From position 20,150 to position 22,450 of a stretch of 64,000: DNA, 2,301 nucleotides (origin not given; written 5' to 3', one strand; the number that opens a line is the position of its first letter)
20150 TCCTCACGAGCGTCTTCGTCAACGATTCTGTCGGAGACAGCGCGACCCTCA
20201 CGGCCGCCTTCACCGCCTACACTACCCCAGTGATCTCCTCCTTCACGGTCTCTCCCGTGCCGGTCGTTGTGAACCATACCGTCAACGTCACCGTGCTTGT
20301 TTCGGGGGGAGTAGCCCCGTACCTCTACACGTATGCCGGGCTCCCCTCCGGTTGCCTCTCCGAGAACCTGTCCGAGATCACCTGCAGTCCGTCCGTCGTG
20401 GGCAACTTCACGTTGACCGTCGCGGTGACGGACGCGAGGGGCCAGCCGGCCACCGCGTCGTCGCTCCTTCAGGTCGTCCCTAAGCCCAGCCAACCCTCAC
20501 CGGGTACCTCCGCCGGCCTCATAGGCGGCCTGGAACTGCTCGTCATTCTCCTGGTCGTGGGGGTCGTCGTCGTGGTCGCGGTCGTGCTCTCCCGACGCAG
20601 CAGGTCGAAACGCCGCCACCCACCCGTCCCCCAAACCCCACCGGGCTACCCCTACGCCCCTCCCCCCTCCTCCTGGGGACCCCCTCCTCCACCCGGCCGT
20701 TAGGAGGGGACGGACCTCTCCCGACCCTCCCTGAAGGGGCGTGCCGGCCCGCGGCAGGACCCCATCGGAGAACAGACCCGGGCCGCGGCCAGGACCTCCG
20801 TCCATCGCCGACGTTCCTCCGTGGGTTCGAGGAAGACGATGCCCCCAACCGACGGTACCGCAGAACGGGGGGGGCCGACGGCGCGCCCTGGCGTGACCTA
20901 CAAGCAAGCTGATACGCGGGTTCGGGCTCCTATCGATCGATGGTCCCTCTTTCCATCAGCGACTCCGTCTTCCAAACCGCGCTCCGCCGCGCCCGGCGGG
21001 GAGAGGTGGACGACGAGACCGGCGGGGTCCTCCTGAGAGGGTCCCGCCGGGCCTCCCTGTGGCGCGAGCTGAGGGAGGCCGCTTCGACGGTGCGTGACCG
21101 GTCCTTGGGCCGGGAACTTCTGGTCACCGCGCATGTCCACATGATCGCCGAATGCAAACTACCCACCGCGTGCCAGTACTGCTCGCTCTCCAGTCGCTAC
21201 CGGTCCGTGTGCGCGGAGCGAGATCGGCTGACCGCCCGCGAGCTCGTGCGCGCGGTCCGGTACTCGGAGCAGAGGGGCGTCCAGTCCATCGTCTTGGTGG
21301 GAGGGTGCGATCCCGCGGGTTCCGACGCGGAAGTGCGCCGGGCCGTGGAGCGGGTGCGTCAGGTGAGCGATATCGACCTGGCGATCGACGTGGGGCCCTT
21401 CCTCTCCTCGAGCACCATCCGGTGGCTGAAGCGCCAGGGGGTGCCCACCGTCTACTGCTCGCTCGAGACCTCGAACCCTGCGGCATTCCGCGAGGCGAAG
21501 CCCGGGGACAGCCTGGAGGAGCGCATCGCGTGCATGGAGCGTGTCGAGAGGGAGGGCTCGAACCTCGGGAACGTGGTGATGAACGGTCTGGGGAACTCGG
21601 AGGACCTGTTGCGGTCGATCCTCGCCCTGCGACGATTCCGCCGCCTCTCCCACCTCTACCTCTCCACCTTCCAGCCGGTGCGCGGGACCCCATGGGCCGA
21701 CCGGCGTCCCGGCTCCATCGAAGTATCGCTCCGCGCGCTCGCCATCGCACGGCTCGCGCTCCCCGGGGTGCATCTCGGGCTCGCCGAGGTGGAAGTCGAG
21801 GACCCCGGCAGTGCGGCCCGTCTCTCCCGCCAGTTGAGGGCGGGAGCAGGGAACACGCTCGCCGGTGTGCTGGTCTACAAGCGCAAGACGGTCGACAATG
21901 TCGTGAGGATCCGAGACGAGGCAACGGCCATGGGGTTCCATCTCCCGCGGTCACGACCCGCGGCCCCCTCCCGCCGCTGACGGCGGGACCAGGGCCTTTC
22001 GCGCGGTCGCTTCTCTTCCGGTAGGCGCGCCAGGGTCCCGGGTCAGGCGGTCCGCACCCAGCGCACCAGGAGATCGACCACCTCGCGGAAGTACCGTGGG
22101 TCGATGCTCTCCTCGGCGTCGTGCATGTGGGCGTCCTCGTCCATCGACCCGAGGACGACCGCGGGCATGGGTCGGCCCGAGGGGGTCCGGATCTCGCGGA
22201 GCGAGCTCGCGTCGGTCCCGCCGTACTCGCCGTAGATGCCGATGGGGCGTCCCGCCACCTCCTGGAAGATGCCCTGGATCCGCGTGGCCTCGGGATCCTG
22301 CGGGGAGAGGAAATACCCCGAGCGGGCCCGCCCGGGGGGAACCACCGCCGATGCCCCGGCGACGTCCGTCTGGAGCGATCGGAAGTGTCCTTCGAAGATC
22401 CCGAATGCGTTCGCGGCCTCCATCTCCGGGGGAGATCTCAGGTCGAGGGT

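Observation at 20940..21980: BioB-like radical SAM protein with non-canonical CX5CX2C cluster spacing (HcgA/HmdB-like), a second methanogen-associated cofactor signature in this window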

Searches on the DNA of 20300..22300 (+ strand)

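Call 75: search_rna_families(source=window, start=20300, end=22300, threshold=evalue, max_evalue=1)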
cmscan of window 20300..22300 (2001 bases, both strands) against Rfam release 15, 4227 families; matches with E-value up to 1: 0.
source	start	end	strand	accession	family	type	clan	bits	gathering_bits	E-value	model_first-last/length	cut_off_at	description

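Call 76: search_rna_families(sources=[L023, L024, L025, L026, L029, L030, L031, L033, L034], threshold=gathering)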
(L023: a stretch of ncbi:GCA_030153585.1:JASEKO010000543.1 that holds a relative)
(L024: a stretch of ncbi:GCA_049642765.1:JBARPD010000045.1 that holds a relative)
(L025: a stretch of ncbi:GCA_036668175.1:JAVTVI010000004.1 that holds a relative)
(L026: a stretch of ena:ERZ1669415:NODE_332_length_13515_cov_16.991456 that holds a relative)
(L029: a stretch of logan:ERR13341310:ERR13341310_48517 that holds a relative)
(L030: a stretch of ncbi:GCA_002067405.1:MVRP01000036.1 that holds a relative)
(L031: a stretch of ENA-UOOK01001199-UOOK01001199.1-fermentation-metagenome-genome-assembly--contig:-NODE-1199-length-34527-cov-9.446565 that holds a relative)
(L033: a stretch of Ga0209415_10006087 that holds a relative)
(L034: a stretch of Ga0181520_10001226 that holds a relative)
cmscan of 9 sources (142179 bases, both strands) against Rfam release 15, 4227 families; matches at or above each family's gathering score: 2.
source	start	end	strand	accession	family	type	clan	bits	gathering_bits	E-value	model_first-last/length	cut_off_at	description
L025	1803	2025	+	RF02005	group-II-D1D4-6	Intron;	CL00102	175.6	49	8.2e-51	1-225/225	no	Group II catalytic intron D1-D4-6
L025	5671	5807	+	RF01055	Molybdenum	Cis-reg; riboswitch;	-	75.2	36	5.1e-16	1-135/135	no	Molybdenum/Tungsten riboswitch aptamer (Moco RNA motif)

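Call 77: search_rna_families(sources=[L032, L035, L036, L037, L038, L039, L040, L041, L042, L027], threshold=gathering)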
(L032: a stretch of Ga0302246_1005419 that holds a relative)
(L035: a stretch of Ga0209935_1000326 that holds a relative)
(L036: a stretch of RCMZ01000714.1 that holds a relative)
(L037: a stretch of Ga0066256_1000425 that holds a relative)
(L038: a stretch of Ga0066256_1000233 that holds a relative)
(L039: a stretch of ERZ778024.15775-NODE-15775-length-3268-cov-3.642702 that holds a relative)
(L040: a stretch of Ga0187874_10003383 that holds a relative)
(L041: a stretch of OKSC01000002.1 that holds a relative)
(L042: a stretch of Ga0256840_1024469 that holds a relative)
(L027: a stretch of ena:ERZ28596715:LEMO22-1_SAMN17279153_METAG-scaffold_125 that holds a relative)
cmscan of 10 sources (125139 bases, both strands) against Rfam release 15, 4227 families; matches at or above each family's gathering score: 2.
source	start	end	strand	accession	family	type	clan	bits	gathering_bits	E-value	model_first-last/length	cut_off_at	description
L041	12119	12191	-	RF00005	tRNA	Gene; tRNA;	CL00001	72.6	29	1.2e-13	1-71/71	no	tRNA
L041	12230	12312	-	RF00005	tRNA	Gene; tRNA;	CL00001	50.9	29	1.1e-07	1-71/71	no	tRNA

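Call 78: search_rna_families(sources=[L002, L004, L005, L006, L007, L011, L014], threshold=gathering)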
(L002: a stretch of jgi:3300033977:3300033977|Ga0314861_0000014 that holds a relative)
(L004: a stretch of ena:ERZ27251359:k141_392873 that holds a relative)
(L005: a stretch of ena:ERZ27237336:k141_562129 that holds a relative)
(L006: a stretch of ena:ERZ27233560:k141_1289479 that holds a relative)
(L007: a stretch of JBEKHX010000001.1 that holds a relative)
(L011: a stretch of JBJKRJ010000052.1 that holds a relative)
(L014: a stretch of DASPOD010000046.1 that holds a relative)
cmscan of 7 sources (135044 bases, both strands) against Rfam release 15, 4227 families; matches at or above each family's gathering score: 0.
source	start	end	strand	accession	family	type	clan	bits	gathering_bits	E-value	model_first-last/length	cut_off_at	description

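Call 79: search_rna_families(sources=[L030, L031, L033, L034], threshold=evalue, max_evalue=0.5)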
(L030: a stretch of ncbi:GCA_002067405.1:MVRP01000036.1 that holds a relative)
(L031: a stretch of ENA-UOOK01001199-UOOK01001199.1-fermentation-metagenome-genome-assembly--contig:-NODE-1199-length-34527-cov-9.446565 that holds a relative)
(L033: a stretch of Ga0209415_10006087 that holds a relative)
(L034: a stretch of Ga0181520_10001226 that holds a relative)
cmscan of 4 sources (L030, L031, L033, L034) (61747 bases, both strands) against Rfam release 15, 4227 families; matches with E-value up to 0.5: 0.
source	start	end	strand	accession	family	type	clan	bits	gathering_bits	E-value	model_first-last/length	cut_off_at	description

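Call 80: search_rna_families(source=L025, start=5400, end=6300, threshold=gathering, show_alignments=1)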
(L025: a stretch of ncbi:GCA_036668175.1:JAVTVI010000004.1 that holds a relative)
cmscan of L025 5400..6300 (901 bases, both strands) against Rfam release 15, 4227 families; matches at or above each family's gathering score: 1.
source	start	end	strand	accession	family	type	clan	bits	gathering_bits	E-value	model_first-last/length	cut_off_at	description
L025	5671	5807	+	RF01055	Molybdenum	Cis-reg; riboswitch;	-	75.2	36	3.2e-18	1-135/135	no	Molybdenum/Tungsten riboswitch aptamer (Moco RNA motif)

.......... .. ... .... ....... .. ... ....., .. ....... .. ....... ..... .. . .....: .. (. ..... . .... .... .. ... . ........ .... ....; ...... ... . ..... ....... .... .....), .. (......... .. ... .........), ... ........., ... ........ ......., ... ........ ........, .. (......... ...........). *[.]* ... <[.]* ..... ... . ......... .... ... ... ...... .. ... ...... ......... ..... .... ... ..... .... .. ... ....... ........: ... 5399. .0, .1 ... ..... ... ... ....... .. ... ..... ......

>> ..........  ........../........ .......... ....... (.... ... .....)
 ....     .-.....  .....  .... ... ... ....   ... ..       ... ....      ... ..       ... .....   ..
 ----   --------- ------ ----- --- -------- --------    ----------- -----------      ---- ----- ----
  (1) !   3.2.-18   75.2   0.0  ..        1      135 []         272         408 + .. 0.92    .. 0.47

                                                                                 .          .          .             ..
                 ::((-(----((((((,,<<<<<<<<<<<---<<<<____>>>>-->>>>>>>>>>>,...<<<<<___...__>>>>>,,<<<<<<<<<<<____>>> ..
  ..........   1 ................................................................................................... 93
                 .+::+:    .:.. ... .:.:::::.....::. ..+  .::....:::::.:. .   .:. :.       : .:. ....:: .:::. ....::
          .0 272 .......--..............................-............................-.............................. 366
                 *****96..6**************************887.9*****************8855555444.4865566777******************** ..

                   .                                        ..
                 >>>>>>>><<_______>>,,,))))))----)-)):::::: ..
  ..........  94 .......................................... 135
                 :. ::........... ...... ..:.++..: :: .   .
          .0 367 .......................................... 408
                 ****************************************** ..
